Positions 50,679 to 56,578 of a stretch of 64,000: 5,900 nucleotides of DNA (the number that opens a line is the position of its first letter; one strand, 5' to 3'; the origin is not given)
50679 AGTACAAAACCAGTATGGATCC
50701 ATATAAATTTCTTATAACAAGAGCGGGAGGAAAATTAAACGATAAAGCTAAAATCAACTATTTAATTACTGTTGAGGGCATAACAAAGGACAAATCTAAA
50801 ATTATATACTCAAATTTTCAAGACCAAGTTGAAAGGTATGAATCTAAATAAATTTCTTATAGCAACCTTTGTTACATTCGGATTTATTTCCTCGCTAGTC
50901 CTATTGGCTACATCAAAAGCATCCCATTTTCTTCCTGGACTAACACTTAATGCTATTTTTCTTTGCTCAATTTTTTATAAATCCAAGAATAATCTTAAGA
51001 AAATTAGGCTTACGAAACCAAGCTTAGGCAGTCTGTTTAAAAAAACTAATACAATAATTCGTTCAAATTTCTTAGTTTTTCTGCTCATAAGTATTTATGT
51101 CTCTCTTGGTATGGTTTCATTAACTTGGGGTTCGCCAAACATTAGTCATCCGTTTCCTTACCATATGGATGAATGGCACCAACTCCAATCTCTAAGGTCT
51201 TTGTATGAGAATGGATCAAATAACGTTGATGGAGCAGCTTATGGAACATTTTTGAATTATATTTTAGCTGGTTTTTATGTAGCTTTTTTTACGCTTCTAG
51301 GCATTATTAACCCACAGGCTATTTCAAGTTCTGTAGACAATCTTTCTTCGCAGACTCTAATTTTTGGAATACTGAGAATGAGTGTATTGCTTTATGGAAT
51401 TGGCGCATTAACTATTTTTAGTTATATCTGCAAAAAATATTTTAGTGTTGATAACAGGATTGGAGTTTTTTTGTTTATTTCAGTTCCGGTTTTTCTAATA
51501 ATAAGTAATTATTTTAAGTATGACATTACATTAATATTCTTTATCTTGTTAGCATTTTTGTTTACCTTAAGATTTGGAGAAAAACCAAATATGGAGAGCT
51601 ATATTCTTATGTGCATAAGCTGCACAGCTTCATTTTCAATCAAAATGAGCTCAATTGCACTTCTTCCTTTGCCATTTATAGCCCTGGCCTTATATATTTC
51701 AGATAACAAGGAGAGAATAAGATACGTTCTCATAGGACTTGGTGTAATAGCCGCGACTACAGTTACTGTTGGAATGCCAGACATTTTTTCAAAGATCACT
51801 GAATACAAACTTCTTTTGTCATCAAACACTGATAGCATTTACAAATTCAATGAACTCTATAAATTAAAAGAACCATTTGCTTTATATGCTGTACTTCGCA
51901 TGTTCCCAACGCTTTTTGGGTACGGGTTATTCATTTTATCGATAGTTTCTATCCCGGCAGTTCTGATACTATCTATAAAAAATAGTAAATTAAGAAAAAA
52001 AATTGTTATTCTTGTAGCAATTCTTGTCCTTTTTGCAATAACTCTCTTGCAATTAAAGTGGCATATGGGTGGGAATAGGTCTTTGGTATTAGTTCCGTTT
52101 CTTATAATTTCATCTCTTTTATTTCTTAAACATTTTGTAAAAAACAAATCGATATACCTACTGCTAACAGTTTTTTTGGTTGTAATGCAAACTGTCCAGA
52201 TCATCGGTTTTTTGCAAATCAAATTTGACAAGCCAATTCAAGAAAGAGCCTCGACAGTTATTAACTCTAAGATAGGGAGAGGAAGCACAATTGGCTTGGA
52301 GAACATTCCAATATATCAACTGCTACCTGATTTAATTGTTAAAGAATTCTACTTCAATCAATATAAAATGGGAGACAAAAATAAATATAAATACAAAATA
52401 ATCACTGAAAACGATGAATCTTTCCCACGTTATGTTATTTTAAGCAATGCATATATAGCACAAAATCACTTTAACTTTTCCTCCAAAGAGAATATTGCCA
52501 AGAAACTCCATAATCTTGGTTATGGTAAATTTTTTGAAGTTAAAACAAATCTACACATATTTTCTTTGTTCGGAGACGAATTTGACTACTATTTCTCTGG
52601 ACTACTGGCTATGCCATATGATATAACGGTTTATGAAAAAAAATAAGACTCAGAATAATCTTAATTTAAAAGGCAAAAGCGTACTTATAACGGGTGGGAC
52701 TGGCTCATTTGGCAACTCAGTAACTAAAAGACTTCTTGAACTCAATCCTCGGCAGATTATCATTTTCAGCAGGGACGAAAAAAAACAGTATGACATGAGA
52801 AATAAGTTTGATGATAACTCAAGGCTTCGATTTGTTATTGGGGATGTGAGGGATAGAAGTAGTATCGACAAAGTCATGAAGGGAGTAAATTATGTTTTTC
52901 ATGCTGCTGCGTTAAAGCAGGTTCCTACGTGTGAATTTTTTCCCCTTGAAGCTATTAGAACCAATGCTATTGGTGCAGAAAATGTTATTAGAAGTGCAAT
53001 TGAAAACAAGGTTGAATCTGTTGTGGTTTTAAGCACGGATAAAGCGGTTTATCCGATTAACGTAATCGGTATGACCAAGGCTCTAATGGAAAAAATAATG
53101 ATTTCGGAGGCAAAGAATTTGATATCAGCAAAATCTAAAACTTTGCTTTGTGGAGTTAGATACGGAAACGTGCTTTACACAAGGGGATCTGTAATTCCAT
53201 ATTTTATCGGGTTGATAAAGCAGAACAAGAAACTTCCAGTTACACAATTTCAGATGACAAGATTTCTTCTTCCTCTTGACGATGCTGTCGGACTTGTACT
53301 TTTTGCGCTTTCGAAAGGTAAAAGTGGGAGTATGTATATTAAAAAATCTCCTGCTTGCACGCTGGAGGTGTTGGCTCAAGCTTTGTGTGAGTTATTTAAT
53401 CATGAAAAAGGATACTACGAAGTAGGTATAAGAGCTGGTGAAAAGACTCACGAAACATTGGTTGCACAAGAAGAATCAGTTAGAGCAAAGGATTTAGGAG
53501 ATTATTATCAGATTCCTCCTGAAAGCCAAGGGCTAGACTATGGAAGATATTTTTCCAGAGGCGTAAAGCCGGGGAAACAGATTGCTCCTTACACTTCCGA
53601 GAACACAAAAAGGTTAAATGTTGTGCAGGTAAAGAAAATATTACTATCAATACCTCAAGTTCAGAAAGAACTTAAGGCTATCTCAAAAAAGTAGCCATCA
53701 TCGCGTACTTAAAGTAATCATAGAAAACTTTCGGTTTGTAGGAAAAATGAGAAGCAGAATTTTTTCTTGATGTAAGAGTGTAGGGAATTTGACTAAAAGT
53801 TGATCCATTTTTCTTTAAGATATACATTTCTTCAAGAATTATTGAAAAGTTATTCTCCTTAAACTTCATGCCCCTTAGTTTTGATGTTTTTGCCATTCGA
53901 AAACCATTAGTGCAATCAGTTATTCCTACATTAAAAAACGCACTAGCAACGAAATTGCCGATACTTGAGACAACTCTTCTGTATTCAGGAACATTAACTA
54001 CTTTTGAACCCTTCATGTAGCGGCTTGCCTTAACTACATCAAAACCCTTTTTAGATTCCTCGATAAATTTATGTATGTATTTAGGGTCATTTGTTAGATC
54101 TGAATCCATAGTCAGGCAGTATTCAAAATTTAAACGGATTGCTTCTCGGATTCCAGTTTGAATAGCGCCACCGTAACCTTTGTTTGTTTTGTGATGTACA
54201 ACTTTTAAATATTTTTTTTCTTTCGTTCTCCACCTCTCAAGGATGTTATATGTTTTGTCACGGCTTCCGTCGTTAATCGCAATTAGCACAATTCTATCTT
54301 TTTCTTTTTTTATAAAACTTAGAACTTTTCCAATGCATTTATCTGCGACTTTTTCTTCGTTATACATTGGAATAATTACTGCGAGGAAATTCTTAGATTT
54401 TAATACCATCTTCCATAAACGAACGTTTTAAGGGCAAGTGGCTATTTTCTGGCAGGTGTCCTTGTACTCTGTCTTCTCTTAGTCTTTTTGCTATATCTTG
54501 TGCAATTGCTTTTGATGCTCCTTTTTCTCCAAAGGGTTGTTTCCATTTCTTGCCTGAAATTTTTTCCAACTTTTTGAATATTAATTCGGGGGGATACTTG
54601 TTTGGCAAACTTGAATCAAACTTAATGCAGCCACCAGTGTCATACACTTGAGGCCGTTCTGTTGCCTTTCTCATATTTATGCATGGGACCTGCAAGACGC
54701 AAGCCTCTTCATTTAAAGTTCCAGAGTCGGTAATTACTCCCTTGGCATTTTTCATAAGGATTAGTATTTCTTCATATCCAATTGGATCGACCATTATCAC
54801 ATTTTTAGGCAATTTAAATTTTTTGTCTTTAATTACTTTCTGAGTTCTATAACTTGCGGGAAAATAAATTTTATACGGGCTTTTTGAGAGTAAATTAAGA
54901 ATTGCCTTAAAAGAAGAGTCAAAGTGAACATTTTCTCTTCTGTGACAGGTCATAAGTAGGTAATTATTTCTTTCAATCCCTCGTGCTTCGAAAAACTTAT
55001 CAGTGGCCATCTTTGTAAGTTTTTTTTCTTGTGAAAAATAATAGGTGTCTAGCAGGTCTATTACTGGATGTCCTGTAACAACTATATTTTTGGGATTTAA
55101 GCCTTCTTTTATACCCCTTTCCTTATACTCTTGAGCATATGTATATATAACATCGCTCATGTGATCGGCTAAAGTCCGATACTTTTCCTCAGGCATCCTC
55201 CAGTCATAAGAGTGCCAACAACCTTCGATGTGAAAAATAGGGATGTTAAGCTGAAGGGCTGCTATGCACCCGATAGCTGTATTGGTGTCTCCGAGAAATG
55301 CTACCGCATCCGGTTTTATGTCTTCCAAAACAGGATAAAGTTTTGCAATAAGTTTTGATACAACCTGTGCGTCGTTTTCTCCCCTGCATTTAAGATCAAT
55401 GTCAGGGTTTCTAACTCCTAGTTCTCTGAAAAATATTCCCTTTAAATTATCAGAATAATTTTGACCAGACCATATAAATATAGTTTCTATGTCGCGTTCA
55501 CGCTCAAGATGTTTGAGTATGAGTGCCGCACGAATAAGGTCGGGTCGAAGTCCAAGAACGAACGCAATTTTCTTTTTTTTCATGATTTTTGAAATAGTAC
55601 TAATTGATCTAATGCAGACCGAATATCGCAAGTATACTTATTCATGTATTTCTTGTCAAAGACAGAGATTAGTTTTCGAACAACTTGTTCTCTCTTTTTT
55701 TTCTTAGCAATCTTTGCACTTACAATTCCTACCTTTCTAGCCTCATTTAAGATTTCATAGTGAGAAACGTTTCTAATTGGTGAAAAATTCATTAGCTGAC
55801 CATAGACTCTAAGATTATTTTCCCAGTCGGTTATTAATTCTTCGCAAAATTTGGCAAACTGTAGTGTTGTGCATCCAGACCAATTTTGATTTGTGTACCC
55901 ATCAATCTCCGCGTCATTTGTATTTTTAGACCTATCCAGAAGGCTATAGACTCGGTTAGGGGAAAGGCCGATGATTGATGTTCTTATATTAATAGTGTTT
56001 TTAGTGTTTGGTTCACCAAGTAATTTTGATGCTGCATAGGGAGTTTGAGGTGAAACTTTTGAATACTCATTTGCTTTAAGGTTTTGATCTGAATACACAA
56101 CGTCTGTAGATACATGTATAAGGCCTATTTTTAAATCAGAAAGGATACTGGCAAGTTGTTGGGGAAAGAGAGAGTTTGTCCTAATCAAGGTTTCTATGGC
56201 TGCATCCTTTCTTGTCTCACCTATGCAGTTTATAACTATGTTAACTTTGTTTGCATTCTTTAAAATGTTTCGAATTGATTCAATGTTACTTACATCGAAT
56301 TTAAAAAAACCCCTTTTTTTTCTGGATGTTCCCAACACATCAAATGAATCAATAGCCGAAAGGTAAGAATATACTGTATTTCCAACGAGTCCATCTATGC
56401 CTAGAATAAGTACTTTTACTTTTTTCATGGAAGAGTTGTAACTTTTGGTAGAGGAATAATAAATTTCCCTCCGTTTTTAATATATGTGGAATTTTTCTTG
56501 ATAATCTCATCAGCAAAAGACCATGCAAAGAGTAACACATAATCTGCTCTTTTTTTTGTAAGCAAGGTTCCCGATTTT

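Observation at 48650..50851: Fused GT2-GT-C protein and three further GT2 + GT-C gene pairs suggesting polyprenyl-phosphate-sugar dependent extracytoplasmic glycosylation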

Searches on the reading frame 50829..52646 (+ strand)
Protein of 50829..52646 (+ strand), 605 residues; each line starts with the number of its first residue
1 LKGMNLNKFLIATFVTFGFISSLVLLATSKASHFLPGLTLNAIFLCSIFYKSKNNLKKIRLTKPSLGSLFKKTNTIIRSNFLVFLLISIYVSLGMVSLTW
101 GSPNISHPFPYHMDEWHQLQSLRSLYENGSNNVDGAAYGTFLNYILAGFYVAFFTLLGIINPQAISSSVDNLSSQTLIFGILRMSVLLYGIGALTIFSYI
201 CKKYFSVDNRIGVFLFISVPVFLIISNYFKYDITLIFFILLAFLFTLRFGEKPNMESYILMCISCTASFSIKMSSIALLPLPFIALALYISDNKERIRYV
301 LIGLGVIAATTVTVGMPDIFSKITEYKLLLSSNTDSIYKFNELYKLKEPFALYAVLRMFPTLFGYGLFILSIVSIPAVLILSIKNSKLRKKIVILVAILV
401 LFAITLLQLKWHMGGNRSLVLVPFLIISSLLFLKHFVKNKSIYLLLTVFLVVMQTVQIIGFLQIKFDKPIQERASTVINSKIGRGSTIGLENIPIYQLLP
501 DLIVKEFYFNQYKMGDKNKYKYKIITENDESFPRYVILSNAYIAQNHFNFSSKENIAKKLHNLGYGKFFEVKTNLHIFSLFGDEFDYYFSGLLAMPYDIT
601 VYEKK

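Call 4: search_protein_families(library=pfam, proteins=[window:50829-52646:+], max_evalue=0.01)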
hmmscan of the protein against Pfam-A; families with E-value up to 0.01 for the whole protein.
window:50829-52646:+ (605 aa): 1 family
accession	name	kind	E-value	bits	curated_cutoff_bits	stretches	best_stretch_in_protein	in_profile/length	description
PF13231.12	PMT_2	-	4.9e-07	30.5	26.1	1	178-309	21-154/160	Dolichyl-phosphate-mannose-protein mannosyltransferase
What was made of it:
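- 50829..52646 (+): Second GT-C (PMT_2) gene, translationally coupled downstream; first-loop motif HMDEWH. Pfam PMT_2 at 30.5 bits (call 4).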

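Call 6: search_protein_families(library=ncbifam, proteins=[window:50829-52646:+], max_evalue=0.01)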
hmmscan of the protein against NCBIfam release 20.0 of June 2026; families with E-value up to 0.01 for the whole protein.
window:50829-52646:+ (605 aa): 0 families

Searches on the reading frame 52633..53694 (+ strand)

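Call 4: search_protein_families(library=pfam, proteins=[window:52633-53694:+], max_evalue=0.01)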
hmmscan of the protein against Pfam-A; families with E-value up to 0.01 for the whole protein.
window:52633-53694:+ (353 aa): 13 families
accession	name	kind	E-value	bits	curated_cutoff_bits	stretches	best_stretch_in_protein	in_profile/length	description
PF02719.21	Polysacc_synt_2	-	6.6e-95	318.1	20.2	1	17-294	1-291/293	Polysaccharide biosynthesis protein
PF01370.27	Epimerase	-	4.1e-21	75.9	20.9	1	17-233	1-235/240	NAD dependent epimerase/dehydratase family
PF01073.25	3Beta_HSD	-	2.1e-14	53.6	22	1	18-141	1-122/280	3-beta hydroxysteroid dehydrogenase/isomerase family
PF16363.11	GDP_Man_Dehyd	-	4.6e-12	46.5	27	1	18-136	1-130/332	GDP-mannose 4,6 dehydratase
PF08485.16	Polysacc_syn_2C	-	4.9e-12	45.8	25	1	300-344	4-48/48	Polysaccharide biosynthesis protein C-terminal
PF13460.12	NAD_binding_10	-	9.9e-11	42.3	27.2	1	21-138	1-101/184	NAD(P)H-binding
PF04321.23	RmlD_sub_bind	-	7.2e-08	32.3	27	1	16-137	2-103/287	RmlD substrate binding domain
PF07993.18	NAD_binding_4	-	3e-07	30.3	20.1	1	19-144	1-145/258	Male sterility protein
PF08659.16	KR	-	6.8e-07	29.8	22.6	1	17-90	3-87/180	KR domain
PF05368.20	NmrA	-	3.4e-06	27.3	27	1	15-93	3-78/298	NmrA-like family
PF00106.31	adh_short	-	1.1e-05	25.4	26.6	1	15-85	1-71/195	short chain dehydrogenase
PF01488.26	Shikimate_DH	-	0.00068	20.2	24.3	1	10-62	7-59/138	Shikimate / quinate 5-dehydrogenase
PF03807.23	F420_oxidored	-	0.0069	17.4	21.6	0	22-60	6-45/94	NADP oxidoreductase coenzyme F420-dependent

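Call 77: search_protein_families(library=ncbifam, proteins=[window:52633-53691:+], max_evalue=0.00001)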
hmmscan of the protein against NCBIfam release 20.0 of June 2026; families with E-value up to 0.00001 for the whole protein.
window:52633-53691:+ (353 aa): 24 families
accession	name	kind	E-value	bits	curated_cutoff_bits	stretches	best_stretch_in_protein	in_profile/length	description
TIGR04130.1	FnlA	equivalog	3.8e-120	400.8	730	1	12-344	2-332/337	UDP-N-acetylglucosamine 4,6-dehydratase/5-epimerase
TIGR03589.1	PseB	equivalog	1.2e-96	323.4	407.75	1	12-334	2-321/324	UDP-N-acetylglucosamine 4,6-dehydratase (inverting)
TIGR04180.1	EDH_00030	hypoth_equivalog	2.6e-15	56.3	475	1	17-137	1-123/297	NAD-dependent 4,6-dehydratase LegB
TIGR03466.1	HpnA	hypoth_equivalog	9e-15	54.4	367.65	1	16-136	2-114/327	hopanoid-associated sugar epimerase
TIGR02622.1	CDP_4_6_dhtase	equivalog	6.4e-12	45.3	278.45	1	13-138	3-132/352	CDP-glucose 4,6-dehydratase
TIGR01181.1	dTDP_gluc_dehyt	equivalog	4e-11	42.6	365.1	1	17-140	2-129/321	dTDP-glucose 4,6-dehydratase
TIGR01179.1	galE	equivalog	4.1e-11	42.3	262.3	1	17-141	2-126/332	UDP-glucose 4-epimerase GalE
NF052578.1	StrlDmthSdmBMthl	equivalog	6e-10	39.4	600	1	17-139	3-117/328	sterol demethylase protein SdmB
NF011728.1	PRK15181.1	equivalog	2.6e-09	36.6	760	1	8-132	9-138/348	Vi polysaccharide biosynthesis UDP-N-acetylglucosaminuronic acid C-4 epimerase TviC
NF042423.1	oxyalk_red_Shew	equivalog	8.9e-09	34.8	580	1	9-137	3-120/331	2-alkyl-3-oxoalkanoate reductase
NF041293.1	G6PDh_Azf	equivalog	2e-08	33.9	400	1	15-140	3-120/252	NAD-dependent glucose-6-phosphate dehydrogenase Azf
NF005449.0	PRK07041.1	equivalog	1.1e-07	32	257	1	10-109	3-104/240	SDR family oxidoreductase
NF042422.1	oxyalk_red_OleD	equivalog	1.1e-07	31.6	580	1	17-137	3-112/329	2-alkyl-3-oxoalkanoate reductase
NF045894.1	PKS_plus_SDR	equivalog_domain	4.5e-07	27.8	1740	1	8-134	1152-1291/1515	type I polyketide synthase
NF007956.0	PRK10675.1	subfamily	1.1e-06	28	394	1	16-140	2-128/338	UDP-glucose 4-epimerase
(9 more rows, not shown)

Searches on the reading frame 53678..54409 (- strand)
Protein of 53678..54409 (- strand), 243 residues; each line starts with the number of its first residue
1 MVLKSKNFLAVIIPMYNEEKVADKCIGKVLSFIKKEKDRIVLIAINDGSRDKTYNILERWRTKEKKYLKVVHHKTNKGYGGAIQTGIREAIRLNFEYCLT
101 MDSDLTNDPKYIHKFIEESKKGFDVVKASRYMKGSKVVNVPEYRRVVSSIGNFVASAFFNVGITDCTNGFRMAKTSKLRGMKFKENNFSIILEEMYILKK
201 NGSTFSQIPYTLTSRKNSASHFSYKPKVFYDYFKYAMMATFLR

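Call 4: search_protein_families(library=pfam, proteins=[window:53678-54409:-], max_evalue=0.01)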
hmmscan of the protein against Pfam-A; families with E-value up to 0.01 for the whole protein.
window:53678-54409:- (243 aa): 2 families
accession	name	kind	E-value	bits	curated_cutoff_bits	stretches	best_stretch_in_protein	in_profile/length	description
PF00535.33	Glycos_transf_2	-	1.9e-26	93.4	23.3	1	11-178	2-164/168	Glycosyl transferase family 2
PF13641.12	Glyco_tranf_2_3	-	0.00037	21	27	1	9-133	3-126/230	Glycosyltransferase like family 2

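Call 6: search_protein_families(library=ncbifam, proteins=[window:53678-54409:-], max_evalue=0.01)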
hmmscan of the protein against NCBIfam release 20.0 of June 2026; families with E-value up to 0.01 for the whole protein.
window:53678-54409:- (243 aa): 19 families
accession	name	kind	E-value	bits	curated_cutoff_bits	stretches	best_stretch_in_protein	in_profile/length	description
NF047588.1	GlcsyltransPgfSStrep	equivalog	8.3e-20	71.2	500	1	9-230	3-213/308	glycosyltransferase PgfS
NF058614.1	PPMAGASynPpgS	equivalog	7.3e-17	61.5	370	1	11-199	4-183/226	polyprenyl-phospho-N-acetylgalactosaminyl synthase PpgS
TIGR03937.1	PgaC_IcaA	equivalog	1.2e-15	57.5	422.3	1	4-118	42-149/407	poly-beta-1,6-N-acetyl-D-glucosamine synthase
NF007986.1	PRK10714.1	equivalog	8.3e-14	51.3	529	1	9-134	8-130/316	undecaprenyl-phosphate 4-deoxy-4-formamido-L-arabinose transferase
NF041391.1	DPhHxTase_Halo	equivalog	5.5e-13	48.4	375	1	16-187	4-159/213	dolichyl-phosphate hexose transferase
TIGR04182.1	glyco_TIGR04182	equivalog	3.6e-12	46.3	325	1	10-219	3-197/293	S-layer glycoprotein N-glycosyltransferase AglJ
NF007482.0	PRK10073.1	equivalog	1.3e-10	40.8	423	1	4-117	3-108/334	glycosyltransferase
TIGR03111.1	glyc2_xrt_Gpos1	hypoth_equivalog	3.1e-09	36.2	363.95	1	9-121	51-158/439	TIGR03111 family XrtG-associated glycosyltransferase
NF041875.1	EPS_EpsD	equivalog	3.3e-07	30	370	1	9-146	1-131/325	exopolysaccharide biosynthesis glycosyltransferase EpsD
TIGR03469.1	HpnB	hypoth_equivalog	5.9e-07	28.8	379.25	1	9-121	46-162/386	hopene-associated glycosyltransferase HpnB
NF047683.1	TeichurnBiosyTuaG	equivalog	8e-07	29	400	1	4-116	3-108/252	teichuronic acid biosynthesis protein TuaG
TIGR01556.1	rhamnosyltran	subfamily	3.7e-06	26.3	200.55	1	28-126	12-101/281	rhamnosyltransferase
TIGR03965.1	mycofact_glyco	equivalog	1e-05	24.6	280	1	7-117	74-177/467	mycofactocin biosynthesis glycosyltransferase MftF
NF050050.1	ProtGlycPglI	equivalog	1.1e-05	25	500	1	7-129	2-118/306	GalNAc(5)-diNAcBac-PP-undecaprenol beta-1,3-glucosyltransferase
TIGR04283.1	glyco_like_mftF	equivalog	1.8e-05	24.4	182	1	9-106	1-86/221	TIGR04283 family arsenosugar biosynthesis glycosyltransferase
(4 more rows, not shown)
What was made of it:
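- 53678..54409 (-): Stand-alone DPMS/GtrB/ArnC-type GT2, the likely polyprenyl-phosphate sugar synthase, embedded among FnlA-like, 2-epimerase and reductase genes. NCBIfam: PgfS, PpgS, ArnC and Dol-P-hexose transferase (call 6).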

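Call 33: search_solved_structures(query=window:53678-54406:-, max_evalue=0.001)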
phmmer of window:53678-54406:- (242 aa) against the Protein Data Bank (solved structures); distinct sequences matched with E-value up to 0.001: 12.
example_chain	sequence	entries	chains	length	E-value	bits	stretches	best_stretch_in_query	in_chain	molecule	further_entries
5mlz_A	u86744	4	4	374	9.5e-21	77.7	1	8-234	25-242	Dolichol monophosphate mannose synthase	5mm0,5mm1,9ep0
5ekp_C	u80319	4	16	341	7.8e-13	51.9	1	8-132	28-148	Uncharacterized glycosyltransferase sll0501 | Glycosyltransferase sll0501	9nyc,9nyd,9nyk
5eke_A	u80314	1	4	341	7.8e-13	51.9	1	8-132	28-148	Uncharacterized glycosyltransferase sll0501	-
9nye_A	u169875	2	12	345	8e-13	51.8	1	8-132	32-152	Glycosyltransferase sll0501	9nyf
6p61_A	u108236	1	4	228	3.2e-11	46.6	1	7-150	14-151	Glycosyltransferase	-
9hwj_A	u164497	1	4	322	1.9e-08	37.5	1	8-130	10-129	Undecaprenyl-phosphate 4-deoxy-4-formamido-L-arabinose transferase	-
9bhc_C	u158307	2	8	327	6.4e-08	35.8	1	8-132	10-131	Undecaprenyl-phosphate 4-deoxy-4-formamido-L-arabinose transferase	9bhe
8vxh_A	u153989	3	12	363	8.1e-08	35.5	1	8-132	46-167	Undecaprenyl-phosphate 4-deoxy-4-formamido-L-arabinose transferase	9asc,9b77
5hea_A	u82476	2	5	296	5.1e-06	29.6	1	6-108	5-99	Putative glycosyltransferase (GalT1)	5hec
3bcv_A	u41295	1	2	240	1.3e-05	28.3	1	8-104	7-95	Putative glycosyltransferase protein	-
5tze_C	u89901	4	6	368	0.00028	23.9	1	9-104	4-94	Glycosyl transferase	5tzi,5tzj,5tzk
5tz8_A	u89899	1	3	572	0.00042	23.3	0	9-104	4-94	Glycosyl transferase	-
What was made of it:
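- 53678..54409 (-): PDB: DPMS 5mlz over residues 8-234 at E 9.5e-21, then GtrB and ArnC (call 33).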

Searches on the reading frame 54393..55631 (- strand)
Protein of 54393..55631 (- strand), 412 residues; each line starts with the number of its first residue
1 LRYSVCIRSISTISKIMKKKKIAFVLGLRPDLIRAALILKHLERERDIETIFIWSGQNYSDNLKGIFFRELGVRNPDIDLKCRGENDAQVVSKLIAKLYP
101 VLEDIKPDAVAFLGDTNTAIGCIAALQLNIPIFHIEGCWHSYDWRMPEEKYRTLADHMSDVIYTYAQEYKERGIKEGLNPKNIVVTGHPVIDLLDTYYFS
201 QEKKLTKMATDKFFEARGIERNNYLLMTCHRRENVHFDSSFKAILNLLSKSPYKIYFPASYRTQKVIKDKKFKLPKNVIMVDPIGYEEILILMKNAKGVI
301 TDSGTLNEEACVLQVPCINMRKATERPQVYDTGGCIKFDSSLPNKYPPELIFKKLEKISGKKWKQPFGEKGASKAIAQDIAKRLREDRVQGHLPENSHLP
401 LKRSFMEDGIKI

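Call 4: search_protein_families(library=pfam, proteins=[window:54393-55631:-], max_evalue=0.01)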
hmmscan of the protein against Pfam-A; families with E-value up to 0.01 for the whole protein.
window:54393-55631:- (412 aa): 2 families
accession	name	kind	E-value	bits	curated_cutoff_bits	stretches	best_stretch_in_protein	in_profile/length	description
PF02350.25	Epimerase_2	-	8.9e-72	242.3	30.6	1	41-380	2-346/347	UDP-N-acetylglucosamine 2-epimerase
PF04230.19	PS_pyruv_trans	-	0.0034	17.8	25.3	0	170-303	138-259/280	Polysaccharide pyruvyl transferase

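Call 77: search_protein_families(library=ncbifam, proteins=[window:54393-55628:-], max_evalue=0.00001)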
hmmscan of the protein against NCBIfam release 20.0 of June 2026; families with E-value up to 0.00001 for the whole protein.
window:54393-55628:- (411 aa): 2 families
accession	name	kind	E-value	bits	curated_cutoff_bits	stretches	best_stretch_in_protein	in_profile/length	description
TIGR00236.1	wecB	equivalog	5.6e-59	200.1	210.15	1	20-379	2-362/366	non-hydrolyzing UDP-N-acetylglucosamine 2-epimerase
TIGR03568.1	NeuC_NnaA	equivalog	3.9e-23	81.9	235.9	1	19-319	1-306/365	UDP-N-acetylglucosamine 2-epimerase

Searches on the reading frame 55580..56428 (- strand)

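Call 39: search_protein_families(library=pfam, proteins=[window:55580-56428:-], max_evalue=0.0001)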
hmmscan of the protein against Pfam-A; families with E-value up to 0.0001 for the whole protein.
window:55580-56428:- (282 aa): 3 families
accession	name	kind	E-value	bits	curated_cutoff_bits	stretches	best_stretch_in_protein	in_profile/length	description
PF04321.23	RmlD_sub_bind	-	4.8e-16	59.1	27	1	5-204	2-202/287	RmlD substrate binding domain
PF01370.27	Epimerase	-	2.3e-15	57.1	20.9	1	6-163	1-175/240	NAD dependent epimerase/dehydratase family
PF16363.11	GDP_Man_Dehyd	-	8.3e-06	25.9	27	1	35-144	50-166/332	GDP-mannose 4,6 dehydratase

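Call 77: search_protein_families(library=ncbifam, proteins=[window:55580-56425:-], max_evalue=0.00001)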
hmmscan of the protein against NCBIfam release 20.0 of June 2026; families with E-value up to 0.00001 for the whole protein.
window:55580-56425:- (281 aa): 3 families
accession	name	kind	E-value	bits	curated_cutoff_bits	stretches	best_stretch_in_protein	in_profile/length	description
TIGR01214.1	rmlD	equivalog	7.7e-14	51.5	224.05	1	4-155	1-154/285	dTDP-4-dehydrorhamnose reductase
TIGR01181.1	dTDP_gluc_dehyt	equivalog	1.8e-10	40.4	365.1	1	36-135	50-156/321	dTDP-glucose 4,6-dehydratase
NF005754.0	PRK07578.1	equivalog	1.5e-06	28.2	167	1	4-72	2-67/200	short chain dehydrogenase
